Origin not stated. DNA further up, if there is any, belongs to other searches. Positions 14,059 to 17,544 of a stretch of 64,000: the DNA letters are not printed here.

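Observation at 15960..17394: RNase E/G homolog carries a ~480-aa C-terminal tail made of two opposite low-complexity blocks (RS-like Arg/Asp/Ser repeats, then KAKAPA repeats)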

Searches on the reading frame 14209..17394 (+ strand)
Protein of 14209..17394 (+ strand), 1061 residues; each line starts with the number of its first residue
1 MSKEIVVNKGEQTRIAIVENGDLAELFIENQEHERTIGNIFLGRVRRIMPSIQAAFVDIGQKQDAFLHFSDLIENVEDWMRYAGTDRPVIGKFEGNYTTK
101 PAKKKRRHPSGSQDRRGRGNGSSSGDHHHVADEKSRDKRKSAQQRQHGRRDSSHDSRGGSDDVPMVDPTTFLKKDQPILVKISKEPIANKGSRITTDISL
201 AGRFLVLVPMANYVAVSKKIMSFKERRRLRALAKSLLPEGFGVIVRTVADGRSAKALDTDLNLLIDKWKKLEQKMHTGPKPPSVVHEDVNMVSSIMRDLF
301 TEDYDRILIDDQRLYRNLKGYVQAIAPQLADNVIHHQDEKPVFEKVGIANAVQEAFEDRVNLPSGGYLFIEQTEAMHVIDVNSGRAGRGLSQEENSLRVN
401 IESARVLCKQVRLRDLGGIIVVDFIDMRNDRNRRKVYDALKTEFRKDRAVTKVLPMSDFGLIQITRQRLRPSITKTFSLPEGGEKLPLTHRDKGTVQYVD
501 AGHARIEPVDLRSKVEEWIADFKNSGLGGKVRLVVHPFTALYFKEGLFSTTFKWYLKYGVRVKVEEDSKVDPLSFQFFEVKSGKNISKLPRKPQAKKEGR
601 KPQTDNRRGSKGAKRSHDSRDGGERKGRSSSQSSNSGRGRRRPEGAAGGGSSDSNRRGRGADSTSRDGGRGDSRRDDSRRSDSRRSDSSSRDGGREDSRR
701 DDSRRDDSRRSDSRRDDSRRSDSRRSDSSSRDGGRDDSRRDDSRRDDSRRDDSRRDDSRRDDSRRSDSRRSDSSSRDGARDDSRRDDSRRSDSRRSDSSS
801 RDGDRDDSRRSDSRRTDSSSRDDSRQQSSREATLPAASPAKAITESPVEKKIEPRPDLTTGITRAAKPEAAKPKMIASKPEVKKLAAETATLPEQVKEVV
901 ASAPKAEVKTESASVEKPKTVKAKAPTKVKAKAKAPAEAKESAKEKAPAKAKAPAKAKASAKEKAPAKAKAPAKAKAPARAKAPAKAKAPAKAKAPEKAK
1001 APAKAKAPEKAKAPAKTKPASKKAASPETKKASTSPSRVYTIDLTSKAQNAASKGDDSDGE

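Call 5: search_protein_families(library=pfam, proteins=[window:14209-17394:+], max_evalue=0.01)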
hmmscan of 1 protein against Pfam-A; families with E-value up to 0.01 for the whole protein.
window:14209-17394:+ (1061 aa): 3 families
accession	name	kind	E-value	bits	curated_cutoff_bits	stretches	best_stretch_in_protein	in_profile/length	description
PF10150.14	RNase_E_G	-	4.9e-94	315.2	25.5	1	199-468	1-269/270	Ribonuclease E/G family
PF07142.17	DUF1388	-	7.6e-07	29.3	25.9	2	990-1016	1-27/28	Repeat of unknown function (DUF1388)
PF00575.29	S1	-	0.0017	19.1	22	1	37-80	4-41/74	S1 RNA binding domain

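Call 6: find_homologous_proteins(query=window:14209-17394:+, max_evalue=1e-20)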
Query window:14209-17394:+ (1061 aa): 6205 proteins with E <= 1e-20 among 8000 candidates; the best 120 are listed.
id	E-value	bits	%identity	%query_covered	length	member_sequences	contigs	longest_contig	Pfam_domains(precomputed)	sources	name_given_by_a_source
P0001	0.0e+0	1593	99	68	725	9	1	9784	PF10150.15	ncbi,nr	ncbi:MAG: Rne/Rng family ribonuclease, partial [Bacteroidetes Order II. Incertae sedis bacterium]|nr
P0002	0.0e+0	1049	68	69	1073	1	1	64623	PF10150.15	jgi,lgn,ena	-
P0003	0.0e+0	1029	58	84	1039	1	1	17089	PF10150.15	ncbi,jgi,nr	ncbi:Rne/Rng family ribonuclease [bacterium]|nr:Rne/Rng family ribonuclease [bacterium]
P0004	5.5e-298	1010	68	66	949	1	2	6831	PF10150.15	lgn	-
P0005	4.4e-295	1000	57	82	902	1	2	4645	PF10150.15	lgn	-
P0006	5.2e-295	1000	60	71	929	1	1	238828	PF10150.15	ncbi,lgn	-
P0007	6.3e-292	990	69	57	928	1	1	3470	PF10150.15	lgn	-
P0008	1.3e-290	985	66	65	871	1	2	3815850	PF10150.15,PF07382.17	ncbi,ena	-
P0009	7.8e-289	979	52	98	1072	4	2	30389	PF10150.15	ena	-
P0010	1.2e-288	979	62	72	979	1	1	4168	PF10150.15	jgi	-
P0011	4.2e-288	977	60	80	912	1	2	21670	PF10150.15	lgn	-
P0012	1.4e-286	972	70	60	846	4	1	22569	PF10150.15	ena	-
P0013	8.4e-284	963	65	65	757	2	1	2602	PF10150.15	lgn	-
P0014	1.8e-282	958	66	67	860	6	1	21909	PF10150.15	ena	-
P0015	2.1e-282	958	73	56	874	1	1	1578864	PF10150.15,PF07382.17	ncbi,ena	-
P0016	2.4e-282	958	64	67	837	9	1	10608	PF10150.15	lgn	-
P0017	4.6e-282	957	70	56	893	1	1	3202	PF10150.15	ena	-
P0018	7.1e-282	956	63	69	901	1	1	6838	PF10150.15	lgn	-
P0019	1.4e-281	955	70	56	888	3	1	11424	PF10150.15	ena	-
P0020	4.0e-281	954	69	57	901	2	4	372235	PF10150.15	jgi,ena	-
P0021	2.0e-279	948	64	67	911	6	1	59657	PF10150.15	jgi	jgi:ribonuclease G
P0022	1.1e-278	946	63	67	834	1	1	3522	PF10150.15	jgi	jgi:ribonuclease G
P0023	7.2e-278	943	62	69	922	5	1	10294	PF10150.15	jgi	jgi:ribonuclease G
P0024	5.8e-277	940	70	56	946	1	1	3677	PF10150.15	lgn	-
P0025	1.2e-276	939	67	59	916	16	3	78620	PF10150.15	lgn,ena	-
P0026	1.1e-272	926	59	69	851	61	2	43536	PF10150.15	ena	-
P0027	3.8e-251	855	65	55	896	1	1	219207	PF10150.15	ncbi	ncbi:MAG: Rne/Rng family ribonuclease [Rhodothermales bacterium]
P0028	1.7e-244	833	63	55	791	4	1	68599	PF10150.15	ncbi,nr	ncbi:MAG: ribonuclease G [Bacteroidetes bacterium CG12_big_fil_rev_8_21_14_0_65_60_17]|nr:MAG: ribon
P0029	2.0e-240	819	63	43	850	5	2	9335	PF10150.15,PF00575.30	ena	-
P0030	7.3e-240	817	63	57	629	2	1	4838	PF10150.15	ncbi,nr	ncbi:MAG: Rne/Rng family ribonuclease [Bacteroidetes bacterium]|nr:Rne/Rng family ribonuclease [Bact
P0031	7.7e-238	811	62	56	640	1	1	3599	PF10150.15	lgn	-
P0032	3.4e-237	808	59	57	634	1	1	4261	PF10150.15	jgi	jgi:ribonuclease G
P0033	3.5e-237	808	62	55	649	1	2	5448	PF10150.15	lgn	-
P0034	1.7e-235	803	72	45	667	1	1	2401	PF10150.15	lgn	-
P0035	2.0e-231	789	62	56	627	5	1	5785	PF10150.15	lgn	-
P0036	3.8e-231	788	61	56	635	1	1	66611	PF10150.15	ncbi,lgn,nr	ncbi:MAG: hypothetical protein BMS9Abin05_0171 [Rhodothermia bacterium]|nr:MAG: hypothetical protein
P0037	4.8e-231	788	58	60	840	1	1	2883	PF10150.15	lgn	-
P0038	1.5e-230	786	51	73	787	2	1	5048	PF10150.15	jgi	-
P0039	4.3e-229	782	61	56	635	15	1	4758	PF10150.15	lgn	-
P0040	1.2e-226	773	61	56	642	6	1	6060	PF10150.15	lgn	-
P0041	2.4e-226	772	-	-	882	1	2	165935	PF10150.15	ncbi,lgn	-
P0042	7.8e-226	771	53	68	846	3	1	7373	PF10150.15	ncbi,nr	ncbi:MAG: Rne/Rng family ribonuclease [Bacteroidetes bacterium]|nr:MAG: Rne/Rng family ribonuclease 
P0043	1.1e-225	770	50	70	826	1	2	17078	PF10150.15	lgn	-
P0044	1.2e-224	767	53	67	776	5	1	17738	PF10150.15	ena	-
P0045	3.1e-224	765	54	66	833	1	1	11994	PF10150.15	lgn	-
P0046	5.0e-223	761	53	67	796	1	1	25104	PF10150.15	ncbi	-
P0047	1.1e-222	760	-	-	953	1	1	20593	PF10150.15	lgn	-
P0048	9.4e-222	757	56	59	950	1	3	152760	PF10150.15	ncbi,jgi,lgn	ncbi:MAG: ribonuclease G [Rhodothermales bacterium]|jgi:ribonuclease G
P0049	6.9e-220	751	58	55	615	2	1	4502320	PF10150.15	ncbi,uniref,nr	ncbi:Rne/Rng family ribonuclease [Rhodocaloribacter litoris]|uniref:Rne/Rng family ribonuclease n=1 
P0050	3.9e-218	745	56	57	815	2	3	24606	PF10150.15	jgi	jgi:ribonuclease G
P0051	7.1e-216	738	51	67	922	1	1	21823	PF10150.15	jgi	jgi:ribonuclease G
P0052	3.6e-214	732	55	56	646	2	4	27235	PF10150.15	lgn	-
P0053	9.2e-214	731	57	58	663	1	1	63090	PF10150.15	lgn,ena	-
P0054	3.1e-213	729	55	60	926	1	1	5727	PF10150.15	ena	-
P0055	6.1e-213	728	59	55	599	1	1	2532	PF10150.15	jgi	jgi:ribonuclease G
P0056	5.4e-212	725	48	69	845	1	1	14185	PF10150.15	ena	-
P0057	6.9e-212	725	51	66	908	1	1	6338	PF10150.15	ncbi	-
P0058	2.0e-211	723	54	57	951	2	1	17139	PF10150.15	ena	-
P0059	5.5e-211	722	51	68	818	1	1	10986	PF10150.15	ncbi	-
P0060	6.2e-211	721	45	74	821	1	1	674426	PF10150.15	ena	-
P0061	7.2e-211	721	54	62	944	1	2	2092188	PF10150.15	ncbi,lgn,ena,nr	ncbi:MAG: Rne/Rng family ribonuclease [Rhodothermales bacterium]|nr:Rne/Rng family ribonuclease [Rho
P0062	8.9e-211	721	54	63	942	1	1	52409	PF10150.15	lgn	-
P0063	2.2e-210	720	55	57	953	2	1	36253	PF10150.15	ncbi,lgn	-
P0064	7.1e-210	718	53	55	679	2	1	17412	PF10150.15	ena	-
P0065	7.3e-210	718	55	58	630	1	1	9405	PF10150.15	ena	-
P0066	7.4e-210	718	54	57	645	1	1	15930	PF10150.15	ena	-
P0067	1.0e-209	717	59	41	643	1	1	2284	PF10150.15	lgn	-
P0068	3.9e-208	712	57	55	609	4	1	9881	PF10150.15,PF00575.30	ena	-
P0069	7.5e-208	711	56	55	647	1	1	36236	PF10150.15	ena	-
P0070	1.4e-207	710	55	56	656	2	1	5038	PF10150.15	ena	-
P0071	3.5e-207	709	55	55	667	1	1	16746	PF10150.15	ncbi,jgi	-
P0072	4.3e-207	709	55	55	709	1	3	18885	PF10150.15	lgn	-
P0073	4.5e-207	709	55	55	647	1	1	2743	PF10150.15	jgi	-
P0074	7.1e-207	708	54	55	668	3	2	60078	PF10150.15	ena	-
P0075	7.2e-207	708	63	45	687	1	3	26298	PF10150.15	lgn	-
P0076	1.2e-206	707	55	56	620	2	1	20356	PF10150.15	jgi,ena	-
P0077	2.3e-206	706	57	56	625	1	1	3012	PF10150.15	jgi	-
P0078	3.4e-206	706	43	88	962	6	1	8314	PF10150.15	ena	-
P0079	5.5e-206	705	62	46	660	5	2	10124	PF10150.15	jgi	jgi:ribonuclease G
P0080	9.5e-206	704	63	45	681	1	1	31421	PF10150.15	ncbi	-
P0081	9.8e-206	704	54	55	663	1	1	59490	PF10150.15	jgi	jgi:ribonuclease G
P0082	4.0e-205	702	63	45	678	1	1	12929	PF10150.15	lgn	-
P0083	5.1e-205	702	54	56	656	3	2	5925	PF10150.15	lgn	-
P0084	8.1e-205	701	49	67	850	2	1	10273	PF10150.15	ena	-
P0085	9.8e-205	701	62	45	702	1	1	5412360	PF10150.15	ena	-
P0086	1.3e-204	701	54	55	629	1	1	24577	PF10150.15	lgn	-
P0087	3.7e-204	699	63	45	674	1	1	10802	PF10150.15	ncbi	ncbi:MAG: Rne/Rng family ribonuclease [Bacteroidota bacterium]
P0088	3.9e-204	699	52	55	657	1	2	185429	PF10150.15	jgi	jgi:ribonuclease G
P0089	4.6e-204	699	63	45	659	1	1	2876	PF10150.15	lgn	-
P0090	4.7e-204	699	63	45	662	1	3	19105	PF10150.15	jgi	jgi:ribonuclease G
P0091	4.7e-204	699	55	55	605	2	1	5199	PF10150.15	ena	-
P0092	4.8e-204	699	63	45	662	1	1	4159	PF10150.15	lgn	-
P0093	9.4e-204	698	49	66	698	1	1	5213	PF10150.15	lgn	-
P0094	9.5e-204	698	55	56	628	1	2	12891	PF10150.15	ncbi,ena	-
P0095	1.2e-203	697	51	64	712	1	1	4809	PF10150.15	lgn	-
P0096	2.3e-203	696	-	-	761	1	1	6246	PF10150.15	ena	-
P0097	3.1e-203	696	53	57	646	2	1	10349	PF10150.15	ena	-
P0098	3.3e-203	696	54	55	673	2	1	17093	PF10150.15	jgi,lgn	jgi:ribonuclease G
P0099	3.8e-203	696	63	45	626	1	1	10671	PF10150.15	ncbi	-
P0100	4.2e-203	696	64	46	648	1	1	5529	PF10150.15,PF00575.30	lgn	-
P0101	8.0e-203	695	52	55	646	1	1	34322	PF10150.15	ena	-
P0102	9.6e-203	694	54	57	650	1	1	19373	PF10150.15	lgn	-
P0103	1.0e-202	694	60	45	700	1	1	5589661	PF10150.15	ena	-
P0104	1.0e-202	694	54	56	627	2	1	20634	PF10150.15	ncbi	ncbi:MAG: Rne/Rng family ribonuclease [Rhodothermales bacterium]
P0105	1.1e-202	694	61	45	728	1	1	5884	PF10150.15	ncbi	ncbi:MAG: Rne/Rng family ribonuclease [Rhodothermales bacterium]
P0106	1.2e-202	694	52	60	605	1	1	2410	PF10150.15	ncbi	-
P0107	1.3e-202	694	65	45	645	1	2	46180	PF10150.15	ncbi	ncbi:MAG: Rne/Rng family ribonuclease [Rhodothermales bacterium]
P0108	1.3e-202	694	54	60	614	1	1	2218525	PF10150.15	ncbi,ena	-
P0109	1.5e-202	694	55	55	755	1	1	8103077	PF10150.15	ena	-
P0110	1.7e-202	694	55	55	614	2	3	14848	PF10150.15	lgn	-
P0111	2.0e-202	693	54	55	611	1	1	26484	PF10150.15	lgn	-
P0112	3.6e-202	692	53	55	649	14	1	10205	PF10150.15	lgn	-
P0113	4.0e-202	692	55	55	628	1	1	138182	PF10150.15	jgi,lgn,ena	-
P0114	4.6e-202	692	55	55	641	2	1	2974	PF10150.15,PF00575.30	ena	-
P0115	4.6e-202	692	55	55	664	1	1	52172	PF10150.15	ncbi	ncbi:Rne/Rng family ribonuclease [Rhodocaloribacter sp.]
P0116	8.3e-202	691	55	55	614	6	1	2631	PF10150.15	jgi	jgi:Rne/Rng family ribonuclease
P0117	9.5e-202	691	54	57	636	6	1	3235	PF10150.15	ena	-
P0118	1.5e-201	690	45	77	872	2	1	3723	PF10150.15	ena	-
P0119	2.6e-201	690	51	63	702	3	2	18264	PF10150.15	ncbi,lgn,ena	-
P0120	5.4e-201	689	55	44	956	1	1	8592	PF10150.15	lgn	-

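Call 11: find_encoding_contigs(protein=window:14209-17394:+, flank=3000, max_places=4)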
Protein window:14209-17394:+ (1061 aa): no gene with exactly this product is on record in the collection.

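Call 23: list_cluster_members(proteins=[P0002, P0006, P0008, P0015, P0020, P0041, P0046, P0057, P0060, P0108])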
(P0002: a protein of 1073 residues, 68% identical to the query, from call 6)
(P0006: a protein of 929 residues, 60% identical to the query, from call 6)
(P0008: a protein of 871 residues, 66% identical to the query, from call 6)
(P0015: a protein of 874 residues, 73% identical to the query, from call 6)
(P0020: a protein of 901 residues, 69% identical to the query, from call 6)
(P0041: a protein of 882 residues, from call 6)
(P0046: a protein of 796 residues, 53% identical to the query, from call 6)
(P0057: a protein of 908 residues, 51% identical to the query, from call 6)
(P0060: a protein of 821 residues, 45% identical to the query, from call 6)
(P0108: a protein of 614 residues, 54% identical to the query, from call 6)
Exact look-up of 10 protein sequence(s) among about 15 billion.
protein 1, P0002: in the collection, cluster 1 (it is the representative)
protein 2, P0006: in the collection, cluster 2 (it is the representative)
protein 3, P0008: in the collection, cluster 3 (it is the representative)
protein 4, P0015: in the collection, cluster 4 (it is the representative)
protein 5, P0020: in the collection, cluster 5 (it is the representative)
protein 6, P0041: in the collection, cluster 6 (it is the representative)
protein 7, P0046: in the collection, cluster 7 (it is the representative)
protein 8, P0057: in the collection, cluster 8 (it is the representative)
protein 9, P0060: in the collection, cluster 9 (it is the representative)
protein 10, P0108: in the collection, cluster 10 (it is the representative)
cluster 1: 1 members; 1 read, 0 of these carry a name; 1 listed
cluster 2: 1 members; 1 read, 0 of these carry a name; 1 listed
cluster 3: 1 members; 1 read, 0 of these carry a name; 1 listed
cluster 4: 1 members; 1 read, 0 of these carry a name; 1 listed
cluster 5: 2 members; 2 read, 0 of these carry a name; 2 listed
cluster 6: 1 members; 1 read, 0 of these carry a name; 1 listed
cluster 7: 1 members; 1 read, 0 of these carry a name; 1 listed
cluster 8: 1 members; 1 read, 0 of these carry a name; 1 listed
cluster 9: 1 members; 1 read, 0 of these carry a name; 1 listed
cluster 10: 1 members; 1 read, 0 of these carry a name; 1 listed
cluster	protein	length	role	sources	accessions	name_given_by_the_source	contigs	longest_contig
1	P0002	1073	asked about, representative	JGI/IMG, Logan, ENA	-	-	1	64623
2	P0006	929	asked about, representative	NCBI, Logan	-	-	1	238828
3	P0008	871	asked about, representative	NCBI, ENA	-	-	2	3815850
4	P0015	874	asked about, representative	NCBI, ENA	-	-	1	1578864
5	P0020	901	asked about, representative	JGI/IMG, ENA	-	-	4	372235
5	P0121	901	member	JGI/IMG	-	-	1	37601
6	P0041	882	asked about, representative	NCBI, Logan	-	-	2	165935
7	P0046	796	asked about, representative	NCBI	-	-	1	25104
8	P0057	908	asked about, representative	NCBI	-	-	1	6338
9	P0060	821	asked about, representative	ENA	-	-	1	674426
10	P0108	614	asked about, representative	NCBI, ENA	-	-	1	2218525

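Call 24: find_encoding_contigs(protein=P0008, flank=5000, max_places=2)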
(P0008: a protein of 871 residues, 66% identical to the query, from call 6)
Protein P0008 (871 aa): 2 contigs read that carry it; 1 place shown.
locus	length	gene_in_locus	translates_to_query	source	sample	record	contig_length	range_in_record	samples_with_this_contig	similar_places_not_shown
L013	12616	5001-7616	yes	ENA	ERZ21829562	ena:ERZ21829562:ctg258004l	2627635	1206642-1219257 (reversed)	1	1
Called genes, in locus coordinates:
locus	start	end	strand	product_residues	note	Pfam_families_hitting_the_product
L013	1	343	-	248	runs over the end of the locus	PF13085:Fer2_3, PF00037:Fer4 (weak), PF12797:Fer4_2 (weak), PF12837:Fer4_6 (weak), PF13183:Fer4_8, PF13237:Fer4_10 (weak), PF12838:Fer4_7, PF13534:Fer4_17 (weak), +1 more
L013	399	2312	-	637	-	PF00890:FAD_binding_2, PF01266:DAO (faint), PF02910:Succ_DH_flav_C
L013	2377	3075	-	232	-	PF01127:Sdh_cyt (faint)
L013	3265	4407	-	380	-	PF00285:Citrate_synt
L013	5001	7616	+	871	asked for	PF10150:RNase_E_G, PF07382:HC2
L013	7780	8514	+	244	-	-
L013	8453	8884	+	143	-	-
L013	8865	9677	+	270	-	PF23023:Anti-Pycsar_Apyc1, PF00753:Lactamase_B, PF12706:Lactamase_B_2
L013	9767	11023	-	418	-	PF00266:Aminotran_5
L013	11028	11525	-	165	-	PF00326:Peptidase_S9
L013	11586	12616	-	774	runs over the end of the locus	PF26550:Tricorn_2nd (faint), PF26549:Tricorn_N (faint)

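Call 25: find_encoding_contigs(protein=P0002, flank=5000, max_places=2)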
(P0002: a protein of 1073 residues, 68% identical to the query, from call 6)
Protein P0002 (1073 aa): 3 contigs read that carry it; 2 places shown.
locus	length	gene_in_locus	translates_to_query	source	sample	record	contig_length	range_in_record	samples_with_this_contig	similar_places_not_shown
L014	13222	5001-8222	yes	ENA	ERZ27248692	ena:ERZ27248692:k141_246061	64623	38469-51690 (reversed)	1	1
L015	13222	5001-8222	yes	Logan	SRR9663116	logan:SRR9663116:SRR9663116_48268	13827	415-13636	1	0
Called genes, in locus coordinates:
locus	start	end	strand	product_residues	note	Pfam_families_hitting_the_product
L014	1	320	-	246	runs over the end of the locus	PF13085:Fer2_3, PF00037:Fer4 (weak), PF12797:Fer4_2 (weak), PF12837:Fer4_6 (weak), PF13237:Fer4_10, PF12838:Fer4_7, PF13183:Fer4_8, PF13534:Fer4_17 (weak)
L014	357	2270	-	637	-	PF00890:FAD_binding_2, PF01266:DAO (faint), PF07992:Pyr_redox_2 (faint), PF02910:Succ_DH_flav_C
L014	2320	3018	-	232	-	PF01127:Sdh_cyt (faint)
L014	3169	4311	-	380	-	PF00285:Citrate_synt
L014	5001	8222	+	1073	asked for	PF10150:RNase_E_G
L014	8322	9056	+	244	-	-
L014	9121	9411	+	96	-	-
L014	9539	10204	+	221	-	PF00753:Lactamase_B, PF12706:Lactamase_B_2, PF23023:Anti-Pycsar_Apyc1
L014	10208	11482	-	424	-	PF00155:Aminotran_1_2 (weak), PF00266:Aminotran_5, PF01041:DegT_DnrJ_EryC1 (weak), PF01212:Beta_elim_lyase (weak), PF01053:Cys_Met_Meta_PP (weak)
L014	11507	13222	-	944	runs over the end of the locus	PF00326:Peptidase_S9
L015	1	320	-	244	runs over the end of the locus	?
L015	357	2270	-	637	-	PF00890:FAD_binding_2, PF01266:DAO (faint), PF07992:Pyr_redox_2 (faint), PF02910:Succ_DH_flav_C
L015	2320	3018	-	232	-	PF01127:Sdh_cyt (faint)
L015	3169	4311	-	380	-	PF00285:Citrate_synt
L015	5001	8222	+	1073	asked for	PF10150:RNase_E_G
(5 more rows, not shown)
